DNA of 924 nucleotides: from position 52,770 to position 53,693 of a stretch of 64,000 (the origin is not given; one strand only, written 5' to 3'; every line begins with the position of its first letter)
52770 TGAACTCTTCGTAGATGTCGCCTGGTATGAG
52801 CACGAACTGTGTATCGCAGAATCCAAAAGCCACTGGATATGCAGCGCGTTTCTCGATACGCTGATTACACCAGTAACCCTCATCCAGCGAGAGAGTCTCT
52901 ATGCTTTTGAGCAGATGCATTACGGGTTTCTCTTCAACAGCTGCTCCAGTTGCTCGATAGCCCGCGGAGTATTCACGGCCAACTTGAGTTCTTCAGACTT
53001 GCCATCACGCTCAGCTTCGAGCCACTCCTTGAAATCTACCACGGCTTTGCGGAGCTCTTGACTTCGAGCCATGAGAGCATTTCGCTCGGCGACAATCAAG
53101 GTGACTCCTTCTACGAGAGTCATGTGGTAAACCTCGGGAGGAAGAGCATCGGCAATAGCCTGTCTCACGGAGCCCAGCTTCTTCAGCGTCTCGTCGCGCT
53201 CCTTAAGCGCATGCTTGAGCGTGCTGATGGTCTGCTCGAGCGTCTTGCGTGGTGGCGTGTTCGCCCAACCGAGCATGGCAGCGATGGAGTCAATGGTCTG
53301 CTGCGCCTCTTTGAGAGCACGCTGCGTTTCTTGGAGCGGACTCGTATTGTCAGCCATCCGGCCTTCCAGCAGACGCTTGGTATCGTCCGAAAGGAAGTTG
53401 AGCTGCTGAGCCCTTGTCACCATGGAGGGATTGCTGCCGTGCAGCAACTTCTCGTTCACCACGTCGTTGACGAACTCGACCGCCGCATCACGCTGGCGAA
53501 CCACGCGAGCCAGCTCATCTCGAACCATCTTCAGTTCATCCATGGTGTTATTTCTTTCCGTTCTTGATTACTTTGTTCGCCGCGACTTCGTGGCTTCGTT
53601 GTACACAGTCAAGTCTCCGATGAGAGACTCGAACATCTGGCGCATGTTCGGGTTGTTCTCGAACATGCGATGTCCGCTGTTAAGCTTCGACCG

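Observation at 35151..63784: Conserved 15-nt element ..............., fused in most copies to the 3' arm of a variable GC-rich hairpin (8 copies)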

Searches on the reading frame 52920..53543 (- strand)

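Call 15: search_protein_families(library=pfam, proteins=[window:52920-53543:-], max_evalue=0.01)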
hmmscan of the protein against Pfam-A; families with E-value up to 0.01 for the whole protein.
window:52920-53543:- (207 aa): 1 family
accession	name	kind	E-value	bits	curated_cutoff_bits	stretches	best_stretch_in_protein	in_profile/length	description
PF08975.16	2H-phosphodiest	-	0.0089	16.5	21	0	107-148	24-63/116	Domain of unknown function (DUF1868)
